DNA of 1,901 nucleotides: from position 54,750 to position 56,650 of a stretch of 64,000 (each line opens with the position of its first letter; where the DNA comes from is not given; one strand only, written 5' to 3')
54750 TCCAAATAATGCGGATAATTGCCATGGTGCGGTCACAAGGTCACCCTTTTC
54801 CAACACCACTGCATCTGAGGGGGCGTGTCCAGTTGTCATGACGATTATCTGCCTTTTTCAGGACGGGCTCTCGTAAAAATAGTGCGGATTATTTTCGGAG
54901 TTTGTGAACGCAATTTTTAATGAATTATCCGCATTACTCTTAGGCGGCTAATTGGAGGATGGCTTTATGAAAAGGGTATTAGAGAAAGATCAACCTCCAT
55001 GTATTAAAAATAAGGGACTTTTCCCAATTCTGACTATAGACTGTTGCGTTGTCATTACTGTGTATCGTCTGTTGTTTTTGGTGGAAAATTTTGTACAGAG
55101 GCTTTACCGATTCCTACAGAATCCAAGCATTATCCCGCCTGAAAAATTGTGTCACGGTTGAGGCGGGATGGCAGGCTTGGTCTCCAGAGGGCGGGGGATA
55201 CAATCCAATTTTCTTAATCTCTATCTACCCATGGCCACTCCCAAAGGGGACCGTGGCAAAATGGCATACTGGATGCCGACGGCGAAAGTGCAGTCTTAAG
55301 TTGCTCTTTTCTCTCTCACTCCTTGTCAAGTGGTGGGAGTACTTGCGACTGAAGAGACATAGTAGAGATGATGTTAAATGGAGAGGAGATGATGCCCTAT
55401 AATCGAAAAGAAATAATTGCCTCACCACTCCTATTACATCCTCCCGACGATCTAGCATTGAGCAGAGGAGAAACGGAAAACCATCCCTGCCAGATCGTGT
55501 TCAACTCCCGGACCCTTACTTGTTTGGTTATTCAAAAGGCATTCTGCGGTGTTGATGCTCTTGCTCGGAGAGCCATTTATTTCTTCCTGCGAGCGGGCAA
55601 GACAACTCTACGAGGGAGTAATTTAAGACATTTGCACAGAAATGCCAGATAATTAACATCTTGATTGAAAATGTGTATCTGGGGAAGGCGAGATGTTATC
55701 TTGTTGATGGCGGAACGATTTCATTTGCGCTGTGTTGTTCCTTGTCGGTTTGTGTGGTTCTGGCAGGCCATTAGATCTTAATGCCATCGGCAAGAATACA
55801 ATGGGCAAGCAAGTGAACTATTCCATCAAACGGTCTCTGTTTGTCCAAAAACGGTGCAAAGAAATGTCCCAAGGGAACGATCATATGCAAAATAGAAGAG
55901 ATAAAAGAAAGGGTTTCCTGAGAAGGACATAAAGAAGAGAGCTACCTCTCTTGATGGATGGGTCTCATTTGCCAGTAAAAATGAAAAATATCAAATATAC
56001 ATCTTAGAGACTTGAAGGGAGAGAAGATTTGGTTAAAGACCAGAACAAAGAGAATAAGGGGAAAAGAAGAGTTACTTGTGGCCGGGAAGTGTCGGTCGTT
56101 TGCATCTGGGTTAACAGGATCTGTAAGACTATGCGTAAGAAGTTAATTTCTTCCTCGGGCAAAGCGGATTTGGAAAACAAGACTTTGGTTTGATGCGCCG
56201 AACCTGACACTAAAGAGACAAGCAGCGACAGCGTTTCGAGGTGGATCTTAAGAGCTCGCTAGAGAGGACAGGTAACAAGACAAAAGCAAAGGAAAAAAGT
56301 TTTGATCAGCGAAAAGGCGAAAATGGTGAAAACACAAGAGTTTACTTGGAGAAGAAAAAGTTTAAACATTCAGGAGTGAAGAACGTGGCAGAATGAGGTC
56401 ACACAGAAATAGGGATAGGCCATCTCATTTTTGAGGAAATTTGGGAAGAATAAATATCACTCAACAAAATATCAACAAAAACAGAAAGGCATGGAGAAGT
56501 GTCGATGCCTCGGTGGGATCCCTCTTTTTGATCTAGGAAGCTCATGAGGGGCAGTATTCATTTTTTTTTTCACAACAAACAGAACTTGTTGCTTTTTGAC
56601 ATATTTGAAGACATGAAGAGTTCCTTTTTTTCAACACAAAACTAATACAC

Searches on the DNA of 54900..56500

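Call 59: search_rna_families(source=window, start=54900, end=56500, threshold=evalue, max_evalue=1)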
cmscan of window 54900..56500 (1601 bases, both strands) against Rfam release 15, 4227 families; matches with E-value up to 1: 0.
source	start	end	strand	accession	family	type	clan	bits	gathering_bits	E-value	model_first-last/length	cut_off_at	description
